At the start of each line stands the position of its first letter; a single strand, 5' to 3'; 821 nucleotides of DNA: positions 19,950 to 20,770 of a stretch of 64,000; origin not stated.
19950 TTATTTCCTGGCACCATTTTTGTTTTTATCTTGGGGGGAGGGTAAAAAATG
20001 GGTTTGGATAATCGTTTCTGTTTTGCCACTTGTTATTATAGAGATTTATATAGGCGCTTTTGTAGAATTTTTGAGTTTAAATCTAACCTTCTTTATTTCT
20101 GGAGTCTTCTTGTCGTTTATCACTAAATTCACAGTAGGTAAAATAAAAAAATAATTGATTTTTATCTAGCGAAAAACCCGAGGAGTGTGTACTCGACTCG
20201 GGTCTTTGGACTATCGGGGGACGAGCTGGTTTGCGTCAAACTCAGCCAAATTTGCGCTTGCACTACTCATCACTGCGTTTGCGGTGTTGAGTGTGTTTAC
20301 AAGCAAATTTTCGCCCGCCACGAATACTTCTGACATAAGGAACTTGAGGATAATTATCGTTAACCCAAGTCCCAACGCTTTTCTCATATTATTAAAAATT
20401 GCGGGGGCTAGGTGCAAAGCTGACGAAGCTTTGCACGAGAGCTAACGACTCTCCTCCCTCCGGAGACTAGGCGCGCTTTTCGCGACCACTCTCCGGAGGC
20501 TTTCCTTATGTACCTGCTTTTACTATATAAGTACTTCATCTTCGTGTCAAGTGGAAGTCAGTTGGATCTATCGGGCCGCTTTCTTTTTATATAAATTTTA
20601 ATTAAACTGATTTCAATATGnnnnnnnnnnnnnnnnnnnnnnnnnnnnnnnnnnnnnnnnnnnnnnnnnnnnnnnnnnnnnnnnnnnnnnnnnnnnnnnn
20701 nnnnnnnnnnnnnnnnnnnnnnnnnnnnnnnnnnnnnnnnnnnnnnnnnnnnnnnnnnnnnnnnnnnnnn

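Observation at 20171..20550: GC-rich structured RNA candidate C on the minus strand with consensus promoter and terminator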

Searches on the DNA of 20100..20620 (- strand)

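Call 4: search_rna_families(source=window, start=20100, end=20620, threshold=evalue, max_evalue=10, show_alignments=3)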
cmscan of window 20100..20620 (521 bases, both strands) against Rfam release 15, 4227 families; matches with E-value up to 10: 2.
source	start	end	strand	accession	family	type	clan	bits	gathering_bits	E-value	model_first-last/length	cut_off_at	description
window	20401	20461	+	RF03544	Flavi_ISFV_repeat_Ra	Cis-reg;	CL00131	19.3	41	0.8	1-58/58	no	Insect-Specific Flavivirus 3' UTR repeats Ra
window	20363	20494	-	RF02204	WT1-AS_2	Gene; lncRNA;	-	11.7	45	7.6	1-137/137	no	WT1 antisense RNA conserved region 2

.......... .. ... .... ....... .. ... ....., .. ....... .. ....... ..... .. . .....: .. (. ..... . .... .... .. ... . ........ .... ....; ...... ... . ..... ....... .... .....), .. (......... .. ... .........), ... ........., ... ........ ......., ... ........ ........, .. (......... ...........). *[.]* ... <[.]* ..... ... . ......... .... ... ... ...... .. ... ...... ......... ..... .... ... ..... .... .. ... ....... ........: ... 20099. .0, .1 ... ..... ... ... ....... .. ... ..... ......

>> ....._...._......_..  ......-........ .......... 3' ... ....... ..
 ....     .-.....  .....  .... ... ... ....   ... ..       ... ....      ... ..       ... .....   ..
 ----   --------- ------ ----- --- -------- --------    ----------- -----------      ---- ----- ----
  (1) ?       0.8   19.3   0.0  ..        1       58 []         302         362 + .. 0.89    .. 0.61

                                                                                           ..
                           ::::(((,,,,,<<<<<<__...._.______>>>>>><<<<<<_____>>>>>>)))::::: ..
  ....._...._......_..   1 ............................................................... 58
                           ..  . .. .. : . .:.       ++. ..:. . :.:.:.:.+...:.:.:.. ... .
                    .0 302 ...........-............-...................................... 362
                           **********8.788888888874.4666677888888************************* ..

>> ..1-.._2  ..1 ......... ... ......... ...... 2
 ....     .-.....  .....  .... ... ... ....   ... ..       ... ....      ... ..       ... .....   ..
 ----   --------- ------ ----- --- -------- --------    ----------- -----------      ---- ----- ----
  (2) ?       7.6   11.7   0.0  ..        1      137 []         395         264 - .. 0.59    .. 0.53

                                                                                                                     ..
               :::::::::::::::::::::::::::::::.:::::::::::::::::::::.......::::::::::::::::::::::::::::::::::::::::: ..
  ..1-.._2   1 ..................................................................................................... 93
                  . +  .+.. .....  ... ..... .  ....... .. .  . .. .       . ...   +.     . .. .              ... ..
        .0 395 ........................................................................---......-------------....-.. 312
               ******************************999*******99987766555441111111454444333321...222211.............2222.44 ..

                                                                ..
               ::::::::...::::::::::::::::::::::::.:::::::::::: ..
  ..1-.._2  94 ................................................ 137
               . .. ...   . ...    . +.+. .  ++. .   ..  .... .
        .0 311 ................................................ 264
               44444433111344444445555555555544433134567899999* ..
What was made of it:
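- On RNase P RNA (Rfam bacterial types A and B): At E<=10 over 20100-20620 there are only two chance-level hits, a flavivirus repeat and WT1-AS (call 4).
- Checked: At E<=10 there are only two chance-level matches, and none is RNase P, tmRNA or SRP (call 4).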

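Call 86: search_rna_families(sources=[L001, L003, L004, L007, L011, L012, L013, L015, L016, L017], threshold=gathering)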
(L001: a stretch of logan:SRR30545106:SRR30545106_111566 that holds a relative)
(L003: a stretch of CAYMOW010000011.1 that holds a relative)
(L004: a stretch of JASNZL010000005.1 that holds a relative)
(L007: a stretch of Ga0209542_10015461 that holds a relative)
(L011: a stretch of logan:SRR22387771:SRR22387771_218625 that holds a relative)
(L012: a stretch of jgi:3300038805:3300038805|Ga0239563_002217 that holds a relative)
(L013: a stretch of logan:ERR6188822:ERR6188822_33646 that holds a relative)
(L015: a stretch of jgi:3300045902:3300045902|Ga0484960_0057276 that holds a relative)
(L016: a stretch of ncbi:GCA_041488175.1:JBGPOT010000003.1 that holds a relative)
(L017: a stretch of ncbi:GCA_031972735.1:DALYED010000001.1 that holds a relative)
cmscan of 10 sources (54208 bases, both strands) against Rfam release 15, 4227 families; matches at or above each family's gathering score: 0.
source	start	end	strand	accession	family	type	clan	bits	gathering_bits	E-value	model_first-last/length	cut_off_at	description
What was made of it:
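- There is no Rfam match for RNase P, tmRNA or SRP even at E<=10 (call 4), and none in homologous loci (call 86).
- Tried and rejected: Homologous loci were also negative (call 86).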

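Call 100: build_rna_model(alignment_id=A6, structure=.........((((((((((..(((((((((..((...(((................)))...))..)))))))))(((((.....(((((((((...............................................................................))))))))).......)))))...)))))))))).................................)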
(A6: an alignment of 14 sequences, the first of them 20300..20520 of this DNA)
Model R1 built from alignment A6 (14 sequences, 240 columns); structure: as given.
model positions 221; base pairs 38; branch points 1; effective number of sequences 2.11; information 0.59 bits per position. Calibrated on 0.2 Mb of random sequence (short: E-values are rough).
structure used (alignment columns):
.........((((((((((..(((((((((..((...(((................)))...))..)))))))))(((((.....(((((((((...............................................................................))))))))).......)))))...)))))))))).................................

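Call 101: search_with_rna_model(model_id=R1, sources=[window, L001, L002, L003, L004, L005, L006, L007, L008, L009, L010, L011, L012, L013, L014, L015, L016, L017], max_evalue=1, make_alignment=true)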
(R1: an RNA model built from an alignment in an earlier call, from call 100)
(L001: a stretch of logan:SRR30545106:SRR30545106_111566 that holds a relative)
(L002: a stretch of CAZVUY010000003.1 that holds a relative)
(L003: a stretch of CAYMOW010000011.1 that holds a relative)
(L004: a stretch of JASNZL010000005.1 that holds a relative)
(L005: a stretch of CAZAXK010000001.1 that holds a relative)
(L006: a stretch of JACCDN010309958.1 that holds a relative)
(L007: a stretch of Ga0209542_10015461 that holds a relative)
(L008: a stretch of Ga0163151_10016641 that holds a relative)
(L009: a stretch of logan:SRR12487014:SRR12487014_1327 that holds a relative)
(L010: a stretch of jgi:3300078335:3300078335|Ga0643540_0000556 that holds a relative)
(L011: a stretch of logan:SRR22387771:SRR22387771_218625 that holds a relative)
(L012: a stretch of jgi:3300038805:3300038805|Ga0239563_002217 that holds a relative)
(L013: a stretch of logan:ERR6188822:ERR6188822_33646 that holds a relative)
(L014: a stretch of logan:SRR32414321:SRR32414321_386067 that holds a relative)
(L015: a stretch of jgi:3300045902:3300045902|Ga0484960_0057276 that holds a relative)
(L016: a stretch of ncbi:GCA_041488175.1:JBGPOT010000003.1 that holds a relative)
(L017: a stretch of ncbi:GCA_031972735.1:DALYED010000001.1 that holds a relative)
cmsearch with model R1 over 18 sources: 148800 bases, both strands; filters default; matches with E-value up to 1: 33.
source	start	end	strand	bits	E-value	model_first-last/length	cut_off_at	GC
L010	1984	2203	+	237.6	2e-61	1-221/221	no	0.44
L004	2866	3085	+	233.2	3.1e-60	1-221/221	no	0.45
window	20303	20516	-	226.8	1.5e-58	1-221/221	no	0.49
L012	2873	3088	+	225.6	3.1e-58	1-221/221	no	0.45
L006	380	593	+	224.1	7.8e-58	1-221/221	no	0.49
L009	2862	3088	+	216.9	6.3e-56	1-221/221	no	0.45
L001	45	271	+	215.9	1.1e-55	1-221/221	no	0.47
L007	373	588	+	207.9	1.5e-53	1-221/221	no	0.5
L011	2369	2586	+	204.9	9.4e-53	1-221/221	no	0.45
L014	125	351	+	202.7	3.5e-52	1-221/221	no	0.48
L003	47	266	+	198.3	5.1e-51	1-221/221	no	0.47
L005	2858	3085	+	193.4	1.1e-49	1-221/221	no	0.51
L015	1653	1876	+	183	5.7e-47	1-221/221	no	0.41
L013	933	1150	+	176.9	2.5e-45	1-221/221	no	0.45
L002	2910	3085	+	79.8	1.3e-19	1-221/221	no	0.43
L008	2869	3085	+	53.7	1e-12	1-221/221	no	0.51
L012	2890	2932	-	26.9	1.2e-05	18-64/221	no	0.56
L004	2883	2928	-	25.9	2.4e-05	18-64/221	no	0.57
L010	2001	2046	-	25.9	2.4e-05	18-64/221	no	0.57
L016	2844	3091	+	22.7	0.00016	1-221/221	no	0.4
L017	2883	3091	+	22.5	0.00018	1-221/221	no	0.43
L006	397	439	-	19.8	0.00096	18-64/221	no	0.67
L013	950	991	-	19.3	0.0013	18-64/221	no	0.57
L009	2879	2932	-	19.3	0.0013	18-64/221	no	0.61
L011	2386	2429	-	17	0.0053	18-64/221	no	0.66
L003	64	106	-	14.9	0.018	18-64/221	no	0.63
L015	1942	2000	-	14.6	0.022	1-221/221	no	0.42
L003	338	403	-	12.2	0.096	1-221/221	no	0.52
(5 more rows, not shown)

Alignment A9: 33 matches aligned to the model, 304 columns, each read 5' to 3' on its own strand. Consensus structure (alignment columns), stored with it:
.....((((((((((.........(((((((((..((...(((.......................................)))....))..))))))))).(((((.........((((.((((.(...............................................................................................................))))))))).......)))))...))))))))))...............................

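Call 102: search_with_rna_model(model_id=R1, sources=[L008, L016, L017], max_evalue=0.001, show_alignments=3)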
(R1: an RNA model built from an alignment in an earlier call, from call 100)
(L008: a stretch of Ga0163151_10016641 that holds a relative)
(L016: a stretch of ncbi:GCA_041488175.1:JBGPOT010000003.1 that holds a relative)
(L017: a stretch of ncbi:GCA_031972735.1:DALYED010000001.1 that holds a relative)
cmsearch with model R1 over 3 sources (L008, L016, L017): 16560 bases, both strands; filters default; matches with E-value up to 0.001: 3.
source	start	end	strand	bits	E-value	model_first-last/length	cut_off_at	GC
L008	2869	3085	+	53.7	1.1e-13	1-221/221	no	0.51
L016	2844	3091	+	22.7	1.8e-05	1-221/221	no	0.4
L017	2883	3091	+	22.5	2e-05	1-221/221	no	0.43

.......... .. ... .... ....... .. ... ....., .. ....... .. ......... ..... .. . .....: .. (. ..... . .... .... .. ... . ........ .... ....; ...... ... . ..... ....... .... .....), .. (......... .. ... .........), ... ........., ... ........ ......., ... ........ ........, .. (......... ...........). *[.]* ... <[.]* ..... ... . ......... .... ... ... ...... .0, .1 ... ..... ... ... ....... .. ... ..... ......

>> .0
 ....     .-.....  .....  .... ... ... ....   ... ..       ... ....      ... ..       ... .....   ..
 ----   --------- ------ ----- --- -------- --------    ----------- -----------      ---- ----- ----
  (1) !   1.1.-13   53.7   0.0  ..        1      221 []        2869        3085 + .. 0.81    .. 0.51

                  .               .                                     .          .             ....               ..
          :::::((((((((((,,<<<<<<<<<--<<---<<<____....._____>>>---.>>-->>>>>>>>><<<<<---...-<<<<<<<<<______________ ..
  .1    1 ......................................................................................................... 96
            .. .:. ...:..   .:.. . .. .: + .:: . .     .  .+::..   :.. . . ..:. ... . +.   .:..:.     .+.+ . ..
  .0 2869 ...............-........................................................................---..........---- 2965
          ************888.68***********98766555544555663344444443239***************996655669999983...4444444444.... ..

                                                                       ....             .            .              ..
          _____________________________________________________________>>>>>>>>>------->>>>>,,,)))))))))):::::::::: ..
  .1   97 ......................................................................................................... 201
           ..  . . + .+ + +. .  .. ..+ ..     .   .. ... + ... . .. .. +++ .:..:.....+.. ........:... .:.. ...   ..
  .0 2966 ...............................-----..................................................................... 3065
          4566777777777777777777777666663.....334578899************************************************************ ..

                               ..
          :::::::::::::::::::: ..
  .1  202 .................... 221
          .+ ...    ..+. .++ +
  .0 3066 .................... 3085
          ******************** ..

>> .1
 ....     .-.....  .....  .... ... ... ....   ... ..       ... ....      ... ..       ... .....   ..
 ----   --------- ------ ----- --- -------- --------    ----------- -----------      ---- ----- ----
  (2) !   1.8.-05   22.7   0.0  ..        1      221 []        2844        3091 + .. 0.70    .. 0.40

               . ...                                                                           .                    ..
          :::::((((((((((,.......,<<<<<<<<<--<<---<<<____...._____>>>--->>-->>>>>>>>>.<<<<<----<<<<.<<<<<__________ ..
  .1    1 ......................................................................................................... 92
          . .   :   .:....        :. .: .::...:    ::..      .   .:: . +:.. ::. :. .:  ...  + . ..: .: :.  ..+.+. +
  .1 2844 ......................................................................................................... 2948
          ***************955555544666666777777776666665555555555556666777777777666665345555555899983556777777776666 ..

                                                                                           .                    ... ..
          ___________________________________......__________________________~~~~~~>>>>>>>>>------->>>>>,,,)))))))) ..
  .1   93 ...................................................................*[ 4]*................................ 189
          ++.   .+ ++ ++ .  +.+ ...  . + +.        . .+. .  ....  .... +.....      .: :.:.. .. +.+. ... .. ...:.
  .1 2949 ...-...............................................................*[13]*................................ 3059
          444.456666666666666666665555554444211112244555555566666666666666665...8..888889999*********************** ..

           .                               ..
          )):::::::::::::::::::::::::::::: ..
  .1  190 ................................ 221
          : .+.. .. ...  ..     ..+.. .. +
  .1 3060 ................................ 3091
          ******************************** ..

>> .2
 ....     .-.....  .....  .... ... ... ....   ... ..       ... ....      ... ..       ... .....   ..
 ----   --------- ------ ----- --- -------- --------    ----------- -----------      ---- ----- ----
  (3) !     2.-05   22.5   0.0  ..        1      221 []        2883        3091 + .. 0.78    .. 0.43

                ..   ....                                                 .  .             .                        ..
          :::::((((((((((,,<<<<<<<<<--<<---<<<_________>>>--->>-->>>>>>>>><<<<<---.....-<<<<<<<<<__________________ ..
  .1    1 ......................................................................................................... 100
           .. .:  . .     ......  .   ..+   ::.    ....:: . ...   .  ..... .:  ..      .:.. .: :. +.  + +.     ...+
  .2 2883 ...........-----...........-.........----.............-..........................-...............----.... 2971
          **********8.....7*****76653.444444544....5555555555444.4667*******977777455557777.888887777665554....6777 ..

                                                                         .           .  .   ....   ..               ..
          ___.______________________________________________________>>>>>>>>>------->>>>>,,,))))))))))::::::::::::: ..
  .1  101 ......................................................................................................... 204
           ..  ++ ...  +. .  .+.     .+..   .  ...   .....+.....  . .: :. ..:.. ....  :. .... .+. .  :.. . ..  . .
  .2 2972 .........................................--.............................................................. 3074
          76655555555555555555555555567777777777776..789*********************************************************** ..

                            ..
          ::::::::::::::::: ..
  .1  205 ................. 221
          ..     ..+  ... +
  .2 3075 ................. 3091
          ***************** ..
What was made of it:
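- A covariance model built from 14 sequences finds the distant L008, L016 and L017 at full length, and finds nothing else in the window (calls 101, 102).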
